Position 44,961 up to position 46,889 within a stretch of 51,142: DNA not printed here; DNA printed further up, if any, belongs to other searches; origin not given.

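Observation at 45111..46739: Memo-AMMECR1 (AmrB-AmrA) fusion with a lipoprotein signal peptide and no radical-SAM partner nearby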

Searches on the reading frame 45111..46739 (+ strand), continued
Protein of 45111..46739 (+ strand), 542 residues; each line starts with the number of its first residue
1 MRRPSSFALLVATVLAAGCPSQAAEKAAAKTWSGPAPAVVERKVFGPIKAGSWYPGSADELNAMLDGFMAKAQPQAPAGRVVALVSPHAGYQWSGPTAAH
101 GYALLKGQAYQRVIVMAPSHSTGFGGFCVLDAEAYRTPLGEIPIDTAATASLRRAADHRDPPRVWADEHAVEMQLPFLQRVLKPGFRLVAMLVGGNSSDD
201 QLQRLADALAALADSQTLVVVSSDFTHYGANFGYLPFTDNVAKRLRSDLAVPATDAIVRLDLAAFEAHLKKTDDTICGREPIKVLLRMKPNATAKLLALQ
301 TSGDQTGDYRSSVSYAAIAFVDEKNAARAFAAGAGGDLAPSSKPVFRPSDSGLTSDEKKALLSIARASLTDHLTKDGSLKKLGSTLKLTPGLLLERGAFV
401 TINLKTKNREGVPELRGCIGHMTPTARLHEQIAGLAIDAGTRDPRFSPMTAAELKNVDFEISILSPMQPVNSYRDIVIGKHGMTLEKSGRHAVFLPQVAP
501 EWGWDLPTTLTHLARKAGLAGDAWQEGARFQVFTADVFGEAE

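Call 11: find_encoding_contigs(protein=P0039, flank=8000, max_places=2)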
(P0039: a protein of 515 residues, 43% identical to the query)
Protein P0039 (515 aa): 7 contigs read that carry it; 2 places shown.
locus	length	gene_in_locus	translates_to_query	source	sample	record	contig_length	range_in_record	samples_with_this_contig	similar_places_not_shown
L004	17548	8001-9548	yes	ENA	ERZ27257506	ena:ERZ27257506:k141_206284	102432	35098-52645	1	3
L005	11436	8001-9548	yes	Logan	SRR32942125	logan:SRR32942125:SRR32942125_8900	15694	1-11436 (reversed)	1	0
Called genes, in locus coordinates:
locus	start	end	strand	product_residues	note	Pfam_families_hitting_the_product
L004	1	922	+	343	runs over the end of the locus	-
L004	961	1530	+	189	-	PF04055:Radical_SAM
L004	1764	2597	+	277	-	PF00535:Glycos_transf_2, PF13641:Glyco_tranf_2_3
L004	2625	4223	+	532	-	-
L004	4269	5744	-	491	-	PF12708:Pect-lyase_RHGA_epim, PF00295:Glyco_hydro_28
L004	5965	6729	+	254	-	PF00005:ABC_tran, PF02463:SMC_N (faint), PF13555:AAA_29 (faint), PF13304:AAA_21 (faint)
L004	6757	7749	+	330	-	PF04055:Radical_SAM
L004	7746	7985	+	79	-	-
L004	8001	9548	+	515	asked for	PF01875:Memo, PF01871:AMMECR1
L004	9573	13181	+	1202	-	PF04205:FMN_bind, PF12801:Fer4_5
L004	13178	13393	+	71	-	-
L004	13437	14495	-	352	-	PF02424:ApbE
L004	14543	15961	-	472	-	PF00149:Metallophos (weak)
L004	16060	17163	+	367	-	PF00950:ABC-3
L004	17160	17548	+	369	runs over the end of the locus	PF00950:ABC-3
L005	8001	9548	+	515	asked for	PF01875:Memo, PF01871:AMMECR1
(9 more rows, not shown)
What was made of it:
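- An ApbE gene is nearby in L004 (call 11).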

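Call 12: find_encoding_contigs(protein=P0013, flank=8000, max_places=1)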
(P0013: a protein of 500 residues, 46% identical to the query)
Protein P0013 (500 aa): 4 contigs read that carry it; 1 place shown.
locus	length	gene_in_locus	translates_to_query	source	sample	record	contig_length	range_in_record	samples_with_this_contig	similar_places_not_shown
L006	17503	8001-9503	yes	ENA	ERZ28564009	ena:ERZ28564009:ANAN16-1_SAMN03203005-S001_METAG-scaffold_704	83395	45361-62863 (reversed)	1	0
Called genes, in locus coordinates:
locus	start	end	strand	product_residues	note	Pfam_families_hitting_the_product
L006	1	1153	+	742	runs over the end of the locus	PF01973:MptE-like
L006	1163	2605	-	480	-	PF13692:Glyco_trans_1_4 (weak)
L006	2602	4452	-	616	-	PF13524:Glyco_trans_1_2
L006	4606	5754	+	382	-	PF02350:Epimerase_2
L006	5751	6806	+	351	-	PF13692:Glyco_trans_1_4, PF00534:Glycos_transf_1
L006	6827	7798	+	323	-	PF13353:Fer4_12 (faint), PF04055:Radical_SAM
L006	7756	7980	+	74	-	-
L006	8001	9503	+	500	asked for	PF01875:Memo, PF01871:AMMECR1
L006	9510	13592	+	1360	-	PF04205:FMN_bind, PF12801:Fer4_5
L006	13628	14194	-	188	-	-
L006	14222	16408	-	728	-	-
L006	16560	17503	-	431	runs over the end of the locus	PF01053:Cys_Met_Meta_PP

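Call 13: find_encoding_contigs(protein=P0021, flank=8000, max_places=1)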
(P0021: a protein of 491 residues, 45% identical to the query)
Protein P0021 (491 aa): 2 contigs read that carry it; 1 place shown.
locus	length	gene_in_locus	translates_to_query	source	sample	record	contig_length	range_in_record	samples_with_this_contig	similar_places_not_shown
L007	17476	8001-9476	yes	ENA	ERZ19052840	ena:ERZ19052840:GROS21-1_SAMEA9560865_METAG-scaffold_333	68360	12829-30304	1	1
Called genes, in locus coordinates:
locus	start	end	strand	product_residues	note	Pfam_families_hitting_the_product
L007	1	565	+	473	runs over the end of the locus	PF00083:Sugar_tr, PF07690:MFS_1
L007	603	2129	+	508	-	PF05345:He_PIG, PF16499:Melibiase_2, PF17801:Melibiase_C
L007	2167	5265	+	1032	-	PF02837:Glyco_hydro_2_N, PF00703:Glyco_hydro_2 (weak), PF00754:F5_F8_type_C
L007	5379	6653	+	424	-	PF00890:FAD_binding_2, PF01266:DAO (weak), PF01494:FAD_binding_3, PF03486:HI0933_like, PF07992:Pyr_redox_2, PF12831:FAD_oxidored, PF13450:NAD_binding_8 (weak), PF22780:HI0933_like_1st, +4 more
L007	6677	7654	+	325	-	PF04055:Radical_SAM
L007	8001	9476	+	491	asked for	PF01875:Memo, PF01871:AMMECR1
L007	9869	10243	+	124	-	PF02643:DUF192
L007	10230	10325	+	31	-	-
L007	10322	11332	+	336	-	-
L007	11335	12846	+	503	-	-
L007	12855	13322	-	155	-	PF01161:PBP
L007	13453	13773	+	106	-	-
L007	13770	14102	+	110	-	-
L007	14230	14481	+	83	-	-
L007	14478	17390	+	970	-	-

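Call 25: find_related_loci(query=A1, collection=genome_contigs, flank=10000)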
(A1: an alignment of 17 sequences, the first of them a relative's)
Query A1 (542 aa) in genome_contigs; peptide patterns used: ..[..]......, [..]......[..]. (x = any residue, [..] = any of these).
599 stretches matched a pattern (row limit reached: there are more); 595 encode a relative of the query (tblastn E <= 1e-3); the best 80 are kept; 80 distinct loci.
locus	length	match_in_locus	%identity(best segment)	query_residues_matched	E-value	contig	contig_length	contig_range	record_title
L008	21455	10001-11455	45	43-540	2e-124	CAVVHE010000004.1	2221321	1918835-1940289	MAG: Terriglobia bacterium isolate MFD02979.bin.1.14 genome assembly, contig: contig_19889, whole genome shotgun sequenc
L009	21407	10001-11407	45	50-540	5e-122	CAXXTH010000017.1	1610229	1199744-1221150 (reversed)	MAG: Candidatus Hydrogenedentota bacterium isolate 9b89ec8d-082b-4b84-8410-e46c42bccd54 genome assembly, contig: contig_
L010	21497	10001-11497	45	14-542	4e-120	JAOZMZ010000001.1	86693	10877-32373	MAG: Kiritimatiellia bacterium isolate GMC4_bin_25 GMC4_76_length_86693_cov_9.079688, whole genome shotgun sequence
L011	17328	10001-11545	42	3-542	4e-118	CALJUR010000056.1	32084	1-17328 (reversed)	MAG TPA_asm: uncultured Myxococcales bacterium isolate SRR6007444_bin.12_CONCOCT_v1.1_MAG genome assembly, contig: ERZ72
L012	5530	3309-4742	43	40-540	2e-118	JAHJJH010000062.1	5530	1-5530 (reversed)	MAG: Verrucomicrobia bacterium isolate Modern_marine_rock_biofilm.mb.29 Modern_marine_rock.mb.29_k141_157851, whole geno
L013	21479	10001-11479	44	25-540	6e-118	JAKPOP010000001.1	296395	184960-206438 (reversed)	MAG: Deltaproteobacteria bacterium isolate JPNA_maxbin.075 k141_861952, whole genome shotgun sequence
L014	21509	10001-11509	41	8-540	6e-116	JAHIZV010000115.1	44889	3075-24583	MAG: Verrucomicrobia bacterium isolate Modern_marine.mb.194 Modern_marine.mb.194_k141_1219316, whole genome shotgun sequ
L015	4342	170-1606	43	41-542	5e-117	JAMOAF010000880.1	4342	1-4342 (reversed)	MAG: Planctomycetota bacterium isolate Bin_67 Bin_67_scaffold_24708, whole genome shotgun sequence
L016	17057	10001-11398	46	50-540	3e-114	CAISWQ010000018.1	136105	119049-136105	MAG: uncultured Lentisphaerae bacterium isolate LaPlata-15m-a_bin-260 genome assembly, contig: bin-260:018/125, whole ge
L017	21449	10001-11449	41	8-540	1e-113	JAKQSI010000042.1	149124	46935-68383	MAG: Candidatus Omnitrophota bacterium isolate USMO_metabat.112 k141_1028320, whole genome shotgun sequence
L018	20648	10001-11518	42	19-540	2e-112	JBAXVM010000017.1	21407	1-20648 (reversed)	MAG: bacterium isolate ELA687 MAG687_17, whole genome shotgun sequence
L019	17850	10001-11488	42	50-540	6e-112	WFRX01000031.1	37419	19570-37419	MAG: bacterium isolate S015_6 k151_1069980, whole genome shotgun sequence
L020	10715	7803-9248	43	38-540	2e-111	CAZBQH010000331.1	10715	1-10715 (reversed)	MAG TPA_asm: uncultured Nitrospiraceae bacterium isolate SRP067234_co1_57 genome assembly, contig: k99_872122, whole gen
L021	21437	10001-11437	42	43-542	6e-111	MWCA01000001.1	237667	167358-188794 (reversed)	MAG: Lentisphaerae bacterium ADurb.Bin242 BWY31_contig000001, whole genome shotgun sequence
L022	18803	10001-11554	42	6-542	6e-111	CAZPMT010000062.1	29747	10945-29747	MAG TPA_asm: uncultured Nitrospiraceae bacterium isolate SRP302447_co3_797 genome assembly, contig: NODE_4150_length_297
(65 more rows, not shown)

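Call 29: search_protein_families(library=pfam, proteins=[L004:9573-13181:+, L006:9510-13592:+, L001:12907-16449:+, L004:6757-7749:+, L004:7746-7985:+, L006:7756-7980:+, L001:17995-19092:+, L001:19190-20386:+], max_evalue=0.01)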
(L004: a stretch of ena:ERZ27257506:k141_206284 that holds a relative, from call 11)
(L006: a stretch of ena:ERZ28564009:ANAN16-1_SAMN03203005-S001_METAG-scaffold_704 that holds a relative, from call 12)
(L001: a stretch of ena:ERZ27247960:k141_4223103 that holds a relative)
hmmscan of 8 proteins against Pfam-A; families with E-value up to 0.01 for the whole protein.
L004:9573-13181:+ (1202 aa): 2 families
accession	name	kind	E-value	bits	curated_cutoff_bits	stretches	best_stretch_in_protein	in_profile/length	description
PF12801.12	Fer4_5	-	7.8e-11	42.2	22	1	1025-1062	6-44/48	4Fe-4S binding domain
PF04205.19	FMN_bind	-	8.8e-11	42.7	22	1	851-928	1-73/77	FMN-binding domain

L006:9510-13592:+ (1360 aa): 3 families
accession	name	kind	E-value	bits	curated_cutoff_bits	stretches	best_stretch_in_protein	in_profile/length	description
PF12801.12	Fer4_5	-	6.6e-13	48.8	22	2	1035-1073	4-43/48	4Fe-4S binding domain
PF04205.19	FMN_bind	-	6.9e-11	43.1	22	1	868-944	1-75/77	FMN-binding domain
PF01564.23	Spermine_synth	-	0.0036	17.3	22.9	1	289-407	11-129/186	Spermine/spermidine synthase domain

L001:12907-16449:+ (1180 aa): 1 family
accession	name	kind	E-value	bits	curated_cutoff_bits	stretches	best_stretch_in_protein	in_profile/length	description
PF11992.13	TgpA_N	-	0.00081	18.9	30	1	498-647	2-172/333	TgpA N-terminal domain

L004:6757-7749:+ (330 aa): 1 family
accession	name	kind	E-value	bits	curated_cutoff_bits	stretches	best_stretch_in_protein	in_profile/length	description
PF04055.27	Radical_SAM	-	6.2e-16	59.4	29.5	1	70-217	4-158/166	Radical SAM superfamily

L004:7746-7985:+ (79 aa): 1 family
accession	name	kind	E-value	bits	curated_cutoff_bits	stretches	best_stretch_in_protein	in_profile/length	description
PF10518.14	TAT_signal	-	0.0032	17.8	22.7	1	27-45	2-20/21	TAT (twin-arginine translocation) pathway signal sequence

L006:7756-7980:+ (74 aa): 0 families

L001:17995-19092:+ (365 aa): 0 families

L001:19190-20386:+ (398 aa): 0 families

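Call 30: search_protein_families(library=ncbifam, proteins=[L004:9573-13181:+, L001:12907-16449:+, L004:6757-7749:+, L004:7746-7985:+, L003:14399-15652:+, L003:13037-14251:-], max_evalue=0.01)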
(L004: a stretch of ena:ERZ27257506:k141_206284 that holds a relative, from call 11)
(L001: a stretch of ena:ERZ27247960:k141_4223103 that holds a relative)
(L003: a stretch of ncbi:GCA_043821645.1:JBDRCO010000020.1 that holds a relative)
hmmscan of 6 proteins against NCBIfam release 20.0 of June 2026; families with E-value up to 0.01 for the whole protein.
L004:9573-13181:+ (1202 aa): 7 families
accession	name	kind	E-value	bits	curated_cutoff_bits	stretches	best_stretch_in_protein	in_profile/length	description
NF046105.1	TransRegNosR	equivalog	5.8e-12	44.7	1000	1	1040-1153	498-616/680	transcriptional regulator NosR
TIGR01947.1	rnfG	subfamily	1.6e-08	34.9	102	1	848-930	90-181/187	RnfABCDGE type electron transport complex subunit G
TIGR02163.1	napH_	subfamily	2.1e-06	27.4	213.05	1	1033-1148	72-185/255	NapH/MauN family ferredoxin-type protein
NF002956.0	PRK03612.1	equivalog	6.1e-06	24.9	472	1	33-408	49-415/522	polyamine aminopropyltransferase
NF002519.0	PRK01908.1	equivalog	0.00013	21.7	178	0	838-881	89-130/209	electron transport complex subunit RsxG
NF045876.1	RnfG_DVU2794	exception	0.0048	16.4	205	1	846-930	88-175/190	RnfABCDGE type electron transport complex subunit G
NF041840.1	rnfG_Methano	equivalog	0.0067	16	230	0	844-929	91-179/189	Rnf electron transport complex subunit RnfG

L001:12907-16449:+ (1180 aa): 0 families

L004:6757-7749:+ (330 aa): 15 families
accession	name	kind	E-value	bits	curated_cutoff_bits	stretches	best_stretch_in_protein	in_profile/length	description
TIGR04337.1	AmmeMemoSam_rS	hypoth_equivalog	2.5e-101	339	220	1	5-327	11-334/349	AmmeMemoRadiSam system radical SAM enzyme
TIGR02493.1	PFLA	equivalog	2.3e-12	46.8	231.75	1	61-229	14-185/235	pyruvate formate-lyase-activating protein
TIGR02494.1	PFLE_PFLC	subfamily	4.1e-12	46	174.35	1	121-242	133-254/293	glycyl-radical enzyme activating protein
NF048010.1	SfplDhtActHpsHDes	equivalog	4.7e-11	42.1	430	1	120-230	140-252/298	(2S)-3-sulfopropanediol dehydratase activating enzyme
TIGR04041.1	activase_YjjW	hypoth_equivalog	5.4e-11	42.4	250.2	1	125-242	122-238/276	YjjW family glycine radical enzyme activase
TIGR04003.1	rSAM_BssD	equivalog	5.8e-09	35.5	496.45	1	117-230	133-247/314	[benzylsuccinate synthase]-activating enzyme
NF043069.1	T4HPD_activ_SAM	equivalog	1.6e-06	27.7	425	1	115-229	127-241/299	trans-4-hydroxy-L-proline dehydratase activase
TIGR04395.1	cutC_activ_rSAM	equivalog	2.1e-06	27.2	360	1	121-234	139-252/309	choline TMA-lyase-activating enzyme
NF033717.2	HPDL_rSAM_activ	equivalog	7.8e-06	25.4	420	1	115-229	134-250/311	4-hydroxyphenylacetate decarboxylase activase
TIGR04545.1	rSAM_ahbD_hemeb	equivalog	3.1e-05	23.6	500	1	70-149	7-83/339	heme b synthase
TIGR02666.1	moaA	equivalog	3.9e-05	22.8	284.05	1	71-230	18-183/336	GTP 3',8-cyclase MoaA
TIGR02495.1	NrdG2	equivalog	5.3e-05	22.6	131.15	1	60-229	13-182/193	anaerobic ribonucleoside-triphosphate reductase activating protein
NF033719.1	ind_deCO2_activ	equivalog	0.0017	17.7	425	0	117-229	135-247/302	indoleacetate decarboxylase activase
NF048008.1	SfplDhtActHpfHKleb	equivalog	0.0019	17.6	500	0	118-233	133-248/308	(2S)-3-sulfopropanediol dehydratase activating enzyme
NF045574.1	sacti_mat_StsB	exception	0.0078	15.1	625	1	69-202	102-234/466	StsB family radical SAM/SPASM domain sactipeptide maturase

L004:7746-7985:+ (79 aa): 1 family
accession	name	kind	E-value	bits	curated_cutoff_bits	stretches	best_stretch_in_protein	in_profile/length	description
TIGR01409.1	TAT_signal_seq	domain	0.0011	19.2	16.7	1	28-49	2-22/29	twin-arginine translocation signal domain-containing protein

L003:14399-15652:+ (417 aa): 30 families (the best 25 are shown)
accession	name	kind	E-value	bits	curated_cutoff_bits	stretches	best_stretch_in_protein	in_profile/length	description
TIGR04317.1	W_rSAM_matur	equivalog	3.2e-22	79.1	380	1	113-277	8-167/349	tungsten cofactor oxidoreductase radical SAM maturase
TIGR04321.1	spiroSPASM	subfamily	1.2e-15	57.2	250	1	78-382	202-502/510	spiro-SPASM protein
TIGR04311.1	rSAM_Geo_metal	subfamily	2e-15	56.7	400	1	112-256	6-148/423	radical SAM/SPASM family putative metalloenzyme maturase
TIGR04545.1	rSAM_ahbD_hemeb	equivalog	7.1e-12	45.4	500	1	114-274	5-155/339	heme b synthase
TIGR04340.1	rSAM_ACGX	hypoth_equivalog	1.5e-11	44.2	400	1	112-247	6-141/341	radical SAM/SPASM domain protein, ACGX system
TIGR04133.1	rSAM_w_lipo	hypoth_equivalog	2.3e-11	43.2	425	2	114-247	29-160/350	TIGR04133 family radical SAM/SPASM protein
TIGR02109.1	PQQ_syn_pqqE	equivalog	4.2e-10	39.1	381.35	1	106-273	4-161/358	pyrroloquinoline quinone biosynthesis protein PqqE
TIGR04347.1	pseudo_SAM_Halo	equivalog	2e-09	37.2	525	1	114-245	43-169/390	TIGR04347 family pseudo-SAM/SPASM protein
TIGR04053.2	TIGR04053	equivalog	2.3e-09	37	395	1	104-249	3-147/366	TIGR04053 family radical SAM/SPASM domain-containing protein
TIGR04251.1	SCM_rSAM_ScmF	equivalog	1.4e-08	34.5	400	1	115-277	10-165/353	SynChlorMet cassette radical SAM/SPASM protein ScmF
TIGR03962.1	mycofact_rSAM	equivalog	2.6e-07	30.2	265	1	108-278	11-170/339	mycofactocin radical SAM maturase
TIGR04055.1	rSAM_NirJ2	equivalog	9.1e-07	28.7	500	1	115-238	6-124/326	putative heme d1 biosynthesis radical SAM protein NirJ2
TIGR03913.1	rad_SAM_trio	equivalog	9.8e-07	27.5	591.75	1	99-239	8-143/477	GDL motif peptide-associated radical SAM/SPASM maturase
NF033640.1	N_Twi_rSAM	subfamily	1.4e-06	27.7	170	1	315-388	4-75/398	twitch domain-containing radical SAM protein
TIGR04466.1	rSAM_BlsE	equivalog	2.1e-06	27.5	400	1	165-256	54-142/327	cytosylglucuronate decarboxylase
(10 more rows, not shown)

L003:13037-14251:- (404 aa): 35 families (the best 25 are shown)
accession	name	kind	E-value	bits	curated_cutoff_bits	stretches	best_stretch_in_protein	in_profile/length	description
TIGR04317.1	W_rSAM_matur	equivalog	7.9e-19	68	380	1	112-270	8-160/349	tungsten cofactor oxidoreductase radical SAM maturase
TIGR04311.1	rSAM_Geo_metal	subfamily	8.3e-19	67.9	400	1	111-248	6-144/423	radical SAM/SPASM family putative metalloenzyme maturase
TIGR04545.1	rSAM_ahbD_hemeb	equivalog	1.4e-17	64.2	500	1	113-246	5-134/339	heme b synthase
TIGR04347.1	pseudo_SAM_Halo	equivalog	2.4e-16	60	525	1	90-247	21-172/390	TIGR04347 family pseudo-SAM/SPASM protein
TIGR04053.2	TIGR04053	equivalog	4.6e-16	59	395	1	107-250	7-149/366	TIGR04053 family radical SAM/SPASM domain-containing protein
TIGR04055.1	rSAM_NirJ2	equivalog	9.8e-14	51.6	500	1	113-246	5-133/326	putative heme d1 biosynthesis radical SAM protein NirJ2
TIGR02666.1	moaA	equivalog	9.8e-13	47.8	284.05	1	112-251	14-155/336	GTP 3',8-cyclase MoaA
TIGR04303.1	GeoRSP_rSAM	equivalog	1.2e-12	48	400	1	139-244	32-134/325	GeoRSP system radical SAM/SPASM protein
TIGR04546.1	rSAM_ahbC_deAc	equivalog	1.2e-12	47.3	650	1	113-245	44-171/390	12,18-didecarboxysiroheme deacetylase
TIGR02109.1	PQQ_syn_pqqE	equivalog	1.8e-12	46.9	381.35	1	107-246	6-141/358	pyrroloquinoline quinone biosynthesis protein PqqE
NF033640.1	N_Twi_rSAM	subfamily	2.8e-12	46.4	170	1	313-388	2-75/398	twitch domain-containing radical SAM protein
TIGR04321.1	spiroSPASM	subfamily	1.2e-11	44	250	1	109-357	232-481/510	spiro-SPASM protein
TIGR04054.1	rSAM_NirJ1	equivalog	1.7e-11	43.4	650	1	112-247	40-170/387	putative heme d1 biosynthesis radical SAM protein NirJ1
TIGR04466.1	rSAM_BlsE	equivalog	1.3e-10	41.3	400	1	114-241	9-129/327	cytosylglucuronate decarboxylase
TIGR04133.1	rSAM_w_lipo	hypoth_equivalog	1.4e-10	40.7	425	1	113-247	29-161/350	TIGR04133 family radical SAM/SPASM protein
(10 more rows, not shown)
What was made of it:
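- Closest known: AmmeMemoRadiSam system. Same: Distant relatives of the fusion sit next to a genuine AmrS (call 30).
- AmrS scores 339 bits against the TIGR04337 cut-off of 220 (call 30).
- Tried and rejected: Their best NCBIfam hits are SPASM maturases, all below cut-off (call 30).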

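Call 33: find_encoding_contigs(protein=P0005, flank=8000, max_places=2)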
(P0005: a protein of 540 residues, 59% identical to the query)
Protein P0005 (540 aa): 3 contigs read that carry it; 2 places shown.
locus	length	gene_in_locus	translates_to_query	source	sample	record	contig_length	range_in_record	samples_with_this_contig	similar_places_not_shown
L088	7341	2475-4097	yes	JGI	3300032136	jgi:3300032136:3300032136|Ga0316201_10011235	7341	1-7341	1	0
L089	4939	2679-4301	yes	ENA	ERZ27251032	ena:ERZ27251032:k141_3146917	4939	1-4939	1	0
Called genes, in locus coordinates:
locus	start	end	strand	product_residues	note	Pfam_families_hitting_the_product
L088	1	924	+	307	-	?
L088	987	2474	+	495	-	PF07661:MORN_2 (faint)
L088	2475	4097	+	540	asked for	PF01875:Memo, PF01871:AMMECR1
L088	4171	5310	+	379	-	PF00278:Orn_DAP_Arg_deC, PF02784:Orn_Arg_deC_N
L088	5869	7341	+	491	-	?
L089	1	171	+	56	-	?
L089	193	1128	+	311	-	PF00890:FAD_binding_2 (faint), PF01134:GIDA (faint), PF01266:DAO (faint), PF01946:Thi4 (faint), PF07992:Pyr_redox_2, PF12831:FAD_oxidored (faint), PF13738:Pyr_redox_3, PF00070:Pyr_redox, +1 more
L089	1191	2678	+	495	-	PF07661:MORN_2 (faint)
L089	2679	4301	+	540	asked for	PF01875:Memo, PF01871:AMMECR1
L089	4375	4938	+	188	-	?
